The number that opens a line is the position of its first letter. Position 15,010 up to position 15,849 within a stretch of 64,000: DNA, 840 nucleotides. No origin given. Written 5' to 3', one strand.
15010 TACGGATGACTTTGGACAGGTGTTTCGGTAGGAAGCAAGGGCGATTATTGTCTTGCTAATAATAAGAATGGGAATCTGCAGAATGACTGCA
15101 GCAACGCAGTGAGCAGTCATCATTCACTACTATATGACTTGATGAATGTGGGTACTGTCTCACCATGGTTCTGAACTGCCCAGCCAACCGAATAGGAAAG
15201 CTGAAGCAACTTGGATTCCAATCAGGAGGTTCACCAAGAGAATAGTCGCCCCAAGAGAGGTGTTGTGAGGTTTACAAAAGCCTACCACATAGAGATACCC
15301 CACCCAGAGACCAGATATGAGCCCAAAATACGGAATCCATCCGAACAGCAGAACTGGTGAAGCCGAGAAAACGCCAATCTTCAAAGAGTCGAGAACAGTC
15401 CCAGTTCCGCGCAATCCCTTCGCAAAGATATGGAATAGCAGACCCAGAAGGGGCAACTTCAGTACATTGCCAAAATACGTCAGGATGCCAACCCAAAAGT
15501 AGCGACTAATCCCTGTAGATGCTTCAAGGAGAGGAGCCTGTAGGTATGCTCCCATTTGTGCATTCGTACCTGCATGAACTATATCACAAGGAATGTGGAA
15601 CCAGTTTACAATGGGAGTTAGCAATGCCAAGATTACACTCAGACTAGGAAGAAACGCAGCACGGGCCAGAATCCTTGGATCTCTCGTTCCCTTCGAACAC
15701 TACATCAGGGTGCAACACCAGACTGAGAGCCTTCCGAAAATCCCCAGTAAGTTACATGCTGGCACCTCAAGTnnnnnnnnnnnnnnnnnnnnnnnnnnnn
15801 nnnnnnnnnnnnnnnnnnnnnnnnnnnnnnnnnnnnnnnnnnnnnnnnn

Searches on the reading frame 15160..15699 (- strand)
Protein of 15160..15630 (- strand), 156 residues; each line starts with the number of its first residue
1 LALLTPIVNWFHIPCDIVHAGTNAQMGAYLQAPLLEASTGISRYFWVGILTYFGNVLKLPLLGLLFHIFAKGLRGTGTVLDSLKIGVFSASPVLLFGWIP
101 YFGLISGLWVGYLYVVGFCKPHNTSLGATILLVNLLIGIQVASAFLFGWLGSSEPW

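Call 5: search_protein_families(library=pfam, proteins=[window:15160-15630:-, window:15160-15699:-], max_evalue=1)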
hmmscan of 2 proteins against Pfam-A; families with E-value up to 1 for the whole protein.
window:15160-15630:- (156 aa): 1 family
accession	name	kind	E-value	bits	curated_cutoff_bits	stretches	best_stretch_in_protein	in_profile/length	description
PF04893.22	Yip1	-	4.4e-07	30.4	28.6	1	30-139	51-165/173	Yip1 domain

window:15160-15699:- (179 aa): 1 family
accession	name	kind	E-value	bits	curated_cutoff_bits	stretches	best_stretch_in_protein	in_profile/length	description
PF04893.22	Yip1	-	3.2e-06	27.6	28.6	1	44-162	51-165/173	Yip1 domain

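Call 6: find_homologous_proteins(query=window:15160-15630:-, max_evalue=0.001)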
Query window:15160-15630:- (156 aa): 62 proteins with E <= 0.001 among 200 candidates.
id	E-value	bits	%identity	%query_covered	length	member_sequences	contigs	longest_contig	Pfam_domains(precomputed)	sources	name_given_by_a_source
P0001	1.5e-89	316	92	100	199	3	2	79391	PF04893.23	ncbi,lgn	-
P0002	6.7e-78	279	100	84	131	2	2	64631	PF04893.23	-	-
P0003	1.9e-73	264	75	100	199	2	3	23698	PF04893.23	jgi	jgi:hypothetical protein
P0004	3.0e-72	260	74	100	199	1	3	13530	PF04893.23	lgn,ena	-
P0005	9.3e-72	259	74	100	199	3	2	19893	PF04893.23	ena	-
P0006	2.4e-71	257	74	100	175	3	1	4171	PF04893.23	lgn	-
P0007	4.6e-71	256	74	100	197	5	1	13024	PF04893.23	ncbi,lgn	ncbi:MAG: YIP1 family protein [Candidatus Thorarchaeota archaeon]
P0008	2.3e-70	254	73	100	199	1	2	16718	PF04893.23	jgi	jgi:hypothetical protein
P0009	2.4e-70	254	74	97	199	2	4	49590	PF04893.23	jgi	jgi:hypothetical protein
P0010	4.2e-70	253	72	100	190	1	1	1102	-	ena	-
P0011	5.7e-70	253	72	100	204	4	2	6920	PF04893.23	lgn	-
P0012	8.8e-70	252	72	100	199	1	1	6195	PF04893.23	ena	-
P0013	9.6e-70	252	72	100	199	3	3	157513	PF04893.23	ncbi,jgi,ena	-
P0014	1.3e-69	251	72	100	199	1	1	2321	PF04893.23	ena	-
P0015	1.5e-69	251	73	100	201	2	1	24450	PF04893.23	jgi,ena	-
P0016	1.6e-69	251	70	100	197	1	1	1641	PF04893.23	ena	-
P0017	1.6e-69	251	74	100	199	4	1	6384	PF04893.23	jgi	-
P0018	1.7e-69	251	69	100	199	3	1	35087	PF04893.23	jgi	jgi:hypothetical protein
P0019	1.8e-69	251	71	100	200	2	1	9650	PF04893.23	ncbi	-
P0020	1.8e-69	251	72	100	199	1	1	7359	PF04893.23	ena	-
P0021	2.1e-69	251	74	100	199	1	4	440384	PF04893.23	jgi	jgi:hypothetical protein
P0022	2.1e-69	251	72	100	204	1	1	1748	PF04893.23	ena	-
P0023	2.2e-69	251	72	100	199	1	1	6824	PF04893.23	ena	-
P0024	2.2e-69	251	74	100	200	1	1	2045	PF04893.23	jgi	jgi:hypothetical protein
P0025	3.1e-69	250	72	100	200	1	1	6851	PF04893.23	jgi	jgi:hypothetical protein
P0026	3.9e-69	250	72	100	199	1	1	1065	PF04893.23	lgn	-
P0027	7.6e-69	249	72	100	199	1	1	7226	PF04893.23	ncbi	-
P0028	2.2e-68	248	72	100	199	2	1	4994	PF04893.23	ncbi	-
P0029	3.9e-68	247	72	100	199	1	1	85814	PF04893.23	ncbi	-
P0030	4.0e-68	247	70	100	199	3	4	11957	PF04893.23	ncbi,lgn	-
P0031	3.2e-67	244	70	100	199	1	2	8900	PF04893.23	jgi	jgi:hypothetical protein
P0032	6.5e-67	243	70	100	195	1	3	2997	PF04893.23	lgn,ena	-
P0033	1.2e-66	242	69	100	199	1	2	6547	PF04893.23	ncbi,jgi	ncbi:MAG: hypothetical protein PVG65_05870 [Candidatus Thorarchaeota archaeon]|jgi:hypothetical prot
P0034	3.0e-66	241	69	100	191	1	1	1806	PF04893.23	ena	-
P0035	1.5e-65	238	72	100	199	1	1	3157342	PF04893.23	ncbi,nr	ncbi:MAG: hypothetical protein JSW61_05185 [Candidatus Thorarchaeota archaeon]|nr:MAG: hypothetical 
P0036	1.8e-65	238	69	100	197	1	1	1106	PF04893.23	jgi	jgi:hypothetical protein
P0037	1.6e-64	235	68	97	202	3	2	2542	PF04893.23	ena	-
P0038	7.9e-60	220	65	97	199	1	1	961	PF04893.23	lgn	-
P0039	8.8e-60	220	65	100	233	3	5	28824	PF04893.23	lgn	-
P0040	1.5e-59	219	64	100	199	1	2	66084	PF04893.23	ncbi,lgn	ncbi:MAG: YIP1 family protein [Promethearchaeota archaeon]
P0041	2.7e-59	218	64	100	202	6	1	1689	PF04893.23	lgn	-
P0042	3.6e-59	218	66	99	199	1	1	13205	PF04893.23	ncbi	-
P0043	3.9e-59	217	64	99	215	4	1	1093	PF04893.23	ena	-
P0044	4.2e-59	217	61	100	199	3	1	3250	PF04893.23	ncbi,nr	ncbi:MAG: YIP1 family protein [Candidatus Hermodarchaeota archaeon]|nr:YIP1 family protein [Candidat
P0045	6.1e-59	217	63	97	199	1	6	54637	PF04893.23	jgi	jgi:hypothetical protein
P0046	6.2e-59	217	63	99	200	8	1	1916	PF04893.23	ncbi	-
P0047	6.5e-59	217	65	100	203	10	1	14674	PF04893.23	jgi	jgi:hypothetical protein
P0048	1.0e-58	216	63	97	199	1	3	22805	PF04893.23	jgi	jgi:hypothetical protein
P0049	1.3e-58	216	66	94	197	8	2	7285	PF04893.23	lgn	-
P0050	2.5e-58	215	65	96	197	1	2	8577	PF04893.23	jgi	-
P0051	2.9e-58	215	63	97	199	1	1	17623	PF04893.23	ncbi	-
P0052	4.1e-58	214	63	97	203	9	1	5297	PF04893.23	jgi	-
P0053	6.8e-58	213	60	97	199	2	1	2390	PF04893.23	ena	-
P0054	1.6e-57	212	62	100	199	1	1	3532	PF04893.23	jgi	jgi:hypothetical protein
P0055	2.6e-57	212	62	97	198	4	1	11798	PF04893.23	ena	-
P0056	8.0e-57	210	59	100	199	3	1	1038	PF04893.23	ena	-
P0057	2.6e-56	208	60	100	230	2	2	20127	PF04893.23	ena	-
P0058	4.2e-55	204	61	93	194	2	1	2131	PF04893.23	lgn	-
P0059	1.2e-54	203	61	100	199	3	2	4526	PF04893.23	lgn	-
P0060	2.2e-53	199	59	97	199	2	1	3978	PF04893.23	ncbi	-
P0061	2.6e-52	195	58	100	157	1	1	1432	PF04893.23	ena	-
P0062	4.2e-27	113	59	62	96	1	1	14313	PF04893.23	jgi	jgi:hypothetical protein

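Call 10: find_encoding_contigs(protein=P0001, flank=6000, max_places=3)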
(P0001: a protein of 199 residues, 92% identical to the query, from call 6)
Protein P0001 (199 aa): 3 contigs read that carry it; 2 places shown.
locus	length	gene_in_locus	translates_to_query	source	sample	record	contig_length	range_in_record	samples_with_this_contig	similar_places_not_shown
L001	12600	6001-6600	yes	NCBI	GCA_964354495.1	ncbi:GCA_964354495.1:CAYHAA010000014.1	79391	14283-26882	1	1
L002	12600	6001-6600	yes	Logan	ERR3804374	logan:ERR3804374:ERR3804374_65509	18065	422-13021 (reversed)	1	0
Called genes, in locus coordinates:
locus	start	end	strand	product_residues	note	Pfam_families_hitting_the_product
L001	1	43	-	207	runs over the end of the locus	PF01976:DUF116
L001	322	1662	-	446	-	PF17651:Raco_middle, PF14574:RACo_C_ter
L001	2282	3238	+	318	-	-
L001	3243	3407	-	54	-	PF00301:Rubredoxin, PF21349:RUBY_RBDX (faint)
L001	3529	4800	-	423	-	-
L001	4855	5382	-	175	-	PF14595:Thioredoxin_9, PF13098:Thioredoxin_2 (weak), PF00085:Thioredoxin (faint)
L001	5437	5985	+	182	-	PF00025:Arf, PF00071:Ras, PF01926:MMR_HSR1 (weak), PF08477:Roc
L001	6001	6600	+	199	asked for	PF04893:Yip1 (weak)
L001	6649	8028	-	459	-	PF19289:PmbA_TldD_3rd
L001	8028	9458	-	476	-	PF01523:PmbA_TldD_1st, PF19289:PmbA_TldD_3rd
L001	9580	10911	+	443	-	PF01435:Peptidase_M48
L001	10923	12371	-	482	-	PF07690:MFS_1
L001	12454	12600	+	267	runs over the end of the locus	-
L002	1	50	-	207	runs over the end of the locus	PF01976:DUF116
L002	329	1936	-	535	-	PF00111:Fer2, PF17651:Raco_middle, PF14574:RACo_C_ter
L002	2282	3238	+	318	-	-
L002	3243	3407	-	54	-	PF00301:Rubredoxin, PF21349:RUBY_RBDX (faint)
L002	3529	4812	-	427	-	-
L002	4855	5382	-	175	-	PF14595:Thioredoxin_9, PF13098:Thioredoxin_2 (weak), PF00085:Thioredoxin (faint)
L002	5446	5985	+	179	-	PF00025:Arf, PF00071:Ras, PF01926:MMR_HSR1 (weak), PF08477:Roc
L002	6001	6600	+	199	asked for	PF04893:Yip1 (weak)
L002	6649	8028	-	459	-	PF19289:PmbA_TldD_3rd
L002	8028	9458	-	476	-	PF01523:PmbA_TldD_1st, PF19289:PmbA_TldD_3rd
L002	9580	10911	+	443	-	PF01435:Peptidase_M48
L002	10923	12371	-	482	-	PF07690:MFS_1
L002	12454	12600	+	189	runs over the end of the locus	?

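Call 13: find_related_loci(query=A2, collection=genome_contigs, flank=4000)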
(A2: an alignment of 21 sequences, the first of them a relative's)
Query A2 (199 aa) in genome_contigs; peptide patterns used: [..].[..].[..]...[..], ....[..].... (x = any residue, [..] = any of these).
36 stretches matched a pattern; 18 encode a relative of the query (tblastn E <= 1e-3); 17 distinct loci.
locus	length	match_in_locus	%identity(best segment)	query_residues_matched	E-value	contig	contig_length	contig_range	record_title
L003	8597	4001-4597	100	1-199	4e-130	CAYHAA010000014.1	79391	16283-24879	MAG TPA_asm: uncultured archaeon isolate ERP119294_co1_301 genome assembly, contig: NODE_290_length_79391_cov_69.469119,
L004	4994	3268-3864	69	1-199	2e-91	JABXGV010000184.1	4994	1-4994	MAG: archaeon isolate H02S_Hermod_124 h02s_124_k137_2576735, whole genome shotgun sequence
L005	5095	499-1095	66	1-199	3e-90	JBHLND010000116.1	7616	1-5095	MAG: Promethearchaeota archaeon isolate DZ2S.152 DZ2S.152@36924, whole genome shotgun sequence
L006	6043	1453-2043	66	3-199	4e-89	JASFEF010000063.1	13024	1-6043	MAG: Candidatus Thorarchaeota archaeon isolate D0606M12metaG_Bin_135 D0606M12metaG_FD_scaffold_1188_c1, whole genome sho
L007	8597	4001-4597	63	1-199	6e-87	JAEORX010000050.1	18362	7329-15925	MAG: Candidatus Thorarchaeota archaeon isolate Yap200.bin7.15 contig_7366, whole genome shotgun sequence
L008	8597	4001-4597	63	1-199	2e-85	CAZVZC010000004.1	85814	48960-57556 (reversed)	MAG TPA_asm: uncultured archaeon isolate binchicken_co33_456 genome assembly, contig: NODE_132_length_85814_cov_10.22346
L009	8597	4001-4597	64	1-199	1e-84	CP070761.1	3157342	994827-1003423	MAG: Candidatus Thorarchaeota archaeon isolate bin27 chromosome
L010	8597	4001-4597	62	1-199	1e-80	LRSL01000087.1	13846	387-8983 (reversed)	MAG: Candidatus Thorarchaeota archaeon SMTZ1-45 WOR1_30_36_4601, whole genome shotgun sequence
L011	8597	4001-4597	59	1-199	6e-80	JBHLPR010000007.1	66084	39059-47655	MAG: Promethearchaeota archaeon isolate H2S.129 H2S.129@192, whole genome shotgun sequence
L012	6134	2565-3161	61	1-199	1e-79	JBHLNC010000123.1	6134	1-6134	MAG: Promethearchaeota archaeon isolate DZ2S.148 DZ2S.148@52310, whole genome shotgun sequence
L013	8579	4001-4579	59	7-199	8e-77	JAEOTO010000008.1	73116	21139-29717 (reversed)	MAG: Candidatus Hermodarchaeota archaeon isolate YT2_032 k127_5412119, whole genome shotgun sequence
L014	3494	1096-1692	58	1-199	4e-77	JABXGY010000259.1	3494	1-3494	MAG: archaeon isolate H03M_Hermod_104 h03m_104_k127_2975299, whole genome shotgun sequence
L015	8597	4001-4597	59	1-199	3e-74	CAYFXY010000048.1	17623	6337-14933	MAG TPA_asm: uncultured archaeon isolate ERP108616_co2_125 genome assembly, contig: NODE_5007_length_17623_cov_2.689208,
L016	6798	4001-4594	59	1-198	4e-74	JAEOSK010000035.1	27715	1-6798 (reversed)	MAG: Candidatus Hermodarchaeum yapensis isolate Yap4.bin9.105 contig-145_1620, whole genome shotgun sequence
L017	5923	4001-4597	47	1-199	3e-66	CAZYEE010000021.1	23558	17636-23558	MAG TPA_asm: uncultured archaeon isolate binchicken_co19_528 genome assembly, contig: NODE_3247_length_23558_cov_4.60000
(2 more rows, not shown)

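Call 25: search_protein_families(library=pfam, alignment_id=A2, max_evalue=0.01)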
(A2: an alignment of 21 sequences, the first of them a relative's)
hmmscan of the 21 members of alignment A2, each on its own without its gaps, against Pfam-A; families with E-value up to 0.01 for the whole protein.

A. member 1, P0001 (199 aa): 1 family
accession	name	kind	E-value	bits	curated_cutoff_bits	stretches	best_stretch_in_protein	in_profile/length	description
PF04893.22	Yip1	-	2.9e-07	30.9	28.6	1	13-181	3-164/173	Yip1 domain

B. families by the number of members that match (of 21 scanned): 1 family
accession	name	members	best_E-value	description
PF04893.22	Yip1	21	2e-17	Yip1 domain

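Call 32: search_solved_structures(query=A2, max_evalue=1)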
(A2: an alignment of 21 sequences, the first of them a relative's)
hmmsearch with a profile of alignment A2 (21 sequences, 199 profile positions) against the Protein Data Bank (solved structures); distinct sequences matched with E-value up to 1: 9.
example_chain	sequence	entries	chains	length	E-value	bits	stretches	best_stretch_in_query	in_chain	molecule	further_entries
1nhg_A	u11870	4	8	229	0.4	13.8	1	77-137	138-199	enoyl-acyl carrier reductase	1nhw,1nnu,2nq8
2foi_A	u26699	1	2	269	0.5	13.5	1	77-138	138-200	enoyl-acyl carrier reductase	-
3am3_A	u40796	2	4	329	0.75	12.9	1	77-138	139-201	Enoyl-ACP reductase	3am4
1uh5_A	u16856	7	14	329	0.75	12.9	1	77-138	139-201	enoyl-ACP reductase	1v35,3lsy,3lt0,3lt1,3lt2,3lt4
3am5_A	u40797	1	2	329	0.75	12.9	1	77-138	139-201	Enoyl-ACP reductase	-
1vrw_A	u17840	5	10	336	0.76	12.9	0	77-138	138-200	ENOYL-ACYL CARRIER REDUCTASE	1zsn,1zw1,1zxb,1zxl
2ol4_A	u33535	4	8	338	0.79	12.9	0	77-138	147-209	Enoyl-acyl carrier reductase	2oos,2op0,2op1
4ige_A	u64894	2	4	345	0.81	12.8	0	77-138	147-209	Enoyl-acyl carrier reductase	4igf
2o2y_A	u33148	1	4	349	0.83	12.8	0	77-138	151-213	Enoyl-acyl carrier reductase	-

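Call 33: find_encoding_contigs(protein=P0002, flank=3000, max_places=5)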
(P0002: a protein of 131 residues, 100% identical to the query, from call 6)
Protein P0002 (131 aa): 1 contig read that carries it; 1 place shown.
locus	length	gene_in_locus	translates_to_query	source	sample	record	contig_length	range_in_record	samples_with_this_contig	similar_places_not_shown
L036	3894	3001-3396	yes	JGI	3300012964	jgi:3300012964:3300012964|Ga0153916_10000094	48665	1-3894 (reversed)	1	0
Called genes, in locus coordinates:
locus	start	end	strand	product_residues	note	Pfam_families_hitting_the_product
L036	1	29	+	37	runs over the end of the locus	-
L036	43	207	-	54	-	PF00301:Rubredoxin, PF21349:RUBY_RBDX (faint)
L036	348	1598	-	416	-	-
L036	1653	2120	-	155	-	PF14595:Thioredoxin_9, PF00085:Thioredoxin (weak), PF13098:Thioredoxin_2 (weak)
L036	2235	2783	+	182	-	PF00025:Arf, PF00071:Ras, PF01926:MMR_HSR1 (weak), PF08477:Roc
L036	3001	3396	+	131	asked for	PF04893:Yip1 (weak)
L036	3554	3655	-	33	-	-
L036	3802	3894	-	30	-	?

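Call 38: find_homologous_proteins(query=A2, max_evalue=0.001)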
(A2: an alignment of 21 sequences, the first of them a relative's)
Query A2 (21 sequences) (199 aa, profile of the alignment): 66 proteins with E <= 0.001 among 5748 candidates.
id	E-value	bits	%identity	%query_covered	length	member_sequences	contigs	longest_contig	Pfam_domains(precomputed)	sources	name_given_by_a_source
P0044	2.1e-105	369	59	100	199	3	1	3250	PF04893.23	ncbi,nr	ncbi:MAG: YIP1 family protein [Candidatus Hermodarchaeota archaeon]|nr:YIP1 family protein [Candidat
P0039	1.2e-104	366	61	99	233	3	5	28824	PF04893.23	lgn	-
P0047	1.5e-104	366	61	100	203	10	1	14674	PF04893.23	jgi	jgi:hypothetical protein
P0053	1.8e-104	366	56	100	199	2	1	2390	PF04893.23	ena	-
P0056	7.0e-104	364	55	100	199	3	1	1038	PF04893.23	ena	-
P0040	5.9e-103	361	59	100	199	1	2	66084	PF04893.23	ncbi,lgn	ncbi:MAG: YIP1 family protein [Promethearchaeota archaeon]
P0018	7.2e-103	361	66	100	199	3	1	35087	PF04893.23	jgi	jgi:hypothetical protein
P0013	8.4e-103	360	63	100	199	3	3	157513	PF04893.23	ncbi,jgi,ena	-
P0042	1.2e-102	360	61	100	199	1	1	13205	PF04893.23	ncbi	-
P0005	2.7e-102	359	68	100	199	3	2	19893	PF04893.23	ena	-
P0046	3.8e-102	358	58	100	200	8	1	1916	PF04893.23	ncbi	-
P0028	4.1e-102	358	69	100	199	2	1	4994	PF04893.23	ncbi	-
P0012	6.1e-102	358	64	100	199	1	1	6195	PF04893.23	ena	-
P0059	1.5e-101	356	60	100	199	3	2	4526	PF04893.23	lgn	-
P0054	1.6e-101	356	58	100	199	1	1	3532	PF04893.23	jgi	jgi:hypothetical protein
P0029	1.8e-101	356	63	100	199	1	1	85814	PF04893.23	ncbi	-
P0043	2.2e-101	356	59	100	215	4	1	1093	PF04893.23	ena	-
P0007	2.2e-101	356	65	99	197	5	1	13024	PF04893.23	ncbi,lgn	ncbi:MAG: YIP1 family protein [Candidatus Thorarchaeota archaeon]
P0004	2.4e-101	356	65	100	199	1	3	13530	PF04893.23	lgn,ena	-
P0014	9.2e-101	354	65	100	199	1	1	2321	PF04893.23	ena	-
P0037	1.1e-100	354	62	100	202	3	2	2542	PF04893.23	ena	-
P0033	1.2e-100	353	63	100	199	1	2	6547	PF04893.23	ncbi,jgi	ncbi:MAG: hypothetical protein PVG65_05870 [Candidatus Thorarchaeota archaeon]|jgi:hypothetical prot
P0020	1.3e-100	353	65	100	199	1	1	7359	PF04893.23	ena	-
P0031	1.4e-100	353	66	100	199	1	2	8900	PF04893.23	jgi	jgi:hypothetical protein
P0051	1.6e-100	353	59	100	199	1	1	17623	PF04893.23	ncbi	-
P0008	1.6e-100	353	65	100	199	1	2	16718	PF04893.23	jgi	jgi:hypothetical protein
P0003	1.9e-100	353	66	100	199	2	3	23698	PF04893.23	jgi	jgi:hypothetical protein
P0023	2.1e-100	353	65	100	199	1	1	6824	PF04893.23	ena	-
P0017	2.6e-100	352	67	97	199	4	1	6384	PF04893.23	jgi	-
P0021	2.7e-100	352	64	100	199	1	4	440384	PF04893.23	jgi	jgi:hypothetical protein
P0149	3.5e-100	352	64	100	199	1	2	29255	PF04893.23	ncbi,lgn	ncbi:MAG: YIP1 family protein [Promethearchaeota archaeon]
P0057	3.6e-100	352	58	100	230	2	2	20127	PF04893.23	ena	-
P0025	3.9e-100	352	65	99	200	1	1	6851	PF04893.23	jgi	jgi:hypothetical protein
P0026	7.1e-100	351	65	100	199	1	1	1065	PF04893.23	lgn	-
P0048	3.9e-99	349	61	97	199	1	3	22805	PF04893.23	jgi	jgi:hypothetical protein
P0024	4.9e-99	348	69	100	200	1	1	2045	PF04893.23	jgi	jgi:hypothetical protein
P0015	7.7e-99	348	68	100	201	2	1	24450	PF04893.23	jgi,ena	-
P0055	1.6e-98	346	58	99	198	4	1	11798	PF04893.23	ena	-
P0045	1.7e-98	346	60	97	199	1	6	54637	PF04893.23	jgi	jgi:hypothetical protein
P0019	1.8e-98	346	63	99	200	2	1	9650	PF04893.23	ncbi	-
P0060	1.9e-98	346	57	100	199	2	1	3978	PF04893.23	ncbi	-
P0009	9.6e-98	344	64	97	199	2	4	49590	PF04893.23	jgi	jgi:hypothetical protein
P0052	1.4e-97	343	61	97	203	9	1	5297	PF04893.23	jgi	-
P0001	1.9e-97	343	100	100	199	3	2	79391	PF04893.23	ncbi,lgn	-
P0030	3.2e-97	342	62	100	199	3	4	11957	PF04893.23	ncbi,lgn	-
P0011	4.9e-97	342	66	100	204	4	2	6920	PF04893.23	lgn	-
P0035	5.2e-97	342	64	100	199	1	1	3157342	PF04893.23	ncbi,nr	ncbi:MAG: hypothetical protein JSW61_05185 [Candidatus Thorarchaeota archaeon]|nr:MAG: hypothetical 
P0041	3.8e-96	339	61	98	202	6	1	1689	PF04893.23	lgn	-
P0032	1.7e-95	337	62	99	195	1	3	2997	PF04893.23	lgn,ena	-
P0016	3.1e-95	336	64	97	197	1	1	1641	PF04893.23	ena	-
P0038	6.0e-95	335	64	96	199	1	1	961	PF04893.23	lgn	-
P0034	6.6e-95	335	62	95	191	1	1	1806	PF04893.23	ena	-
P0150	1.6e-94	333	62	100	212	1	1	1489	PF04893.23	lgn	-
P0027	2.8e-94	333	66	100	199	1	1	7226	PF04893.23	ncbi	-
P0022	4.6e-93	329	65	100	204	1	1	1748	PF04893.23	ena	-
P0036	1.7e-91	324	61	98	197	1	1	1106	PF04893.23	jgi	jgi:hypothetical protein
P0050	3.7e-90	319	56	97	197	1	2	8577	PF04893.23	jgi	-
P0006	1.5e-89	317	69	87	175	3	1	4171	PF04893.23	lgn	-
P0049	2.3e-88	313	56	97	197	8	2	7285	PF04893.23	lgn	-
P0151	4.4e-82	293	47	100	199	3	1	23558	PF04893.23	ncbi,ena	-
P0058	2.4e-80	287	49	97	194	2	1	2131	PF04893.23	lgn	-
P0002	1.3e-60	223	92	66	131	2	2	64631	PF04893.23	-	-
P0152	7.0e-51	191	66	54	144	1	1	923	PF04893.23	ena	-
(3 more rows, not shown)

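Call 44: predict_structure(alignment_id=A2)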
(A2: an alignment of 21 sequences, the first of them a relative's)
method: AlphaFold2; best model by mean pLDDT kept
length: 199 residues; sequences in the alignment: 21
mean_pLDDT: 79.9   pTM: 0.78
mean pLDDT of the five models: 79.9, 78.3, 78.2, 76.7, 75.8
residues with pLDDT >= 90: 52; 70-90: 105; 50-70: 34; < 50: 8
segments of 3 or more residues with pLDDT < 50: 197-199
pLDDT, mean of each block of 10 residues (from residue 1): 73 81 84 88 82 64 57 84 89 86 90 94 92 76 62 87 93 90 71 51
secondary structure, 60 per line:
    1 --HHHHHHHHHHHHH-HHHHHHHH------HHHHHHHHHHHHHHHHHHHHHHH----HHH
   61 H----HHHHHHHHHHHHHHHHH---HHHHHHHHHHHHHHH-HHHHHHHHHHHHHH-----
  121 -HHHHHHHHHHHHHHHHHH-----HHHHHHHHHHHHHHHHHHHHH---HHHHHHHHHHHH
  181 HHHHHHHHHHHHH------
elements in order: H3-15 H17-24 H31-53 H58-61 H66-82 H86-100 H102-115 H122-139 H145-165 H169-193
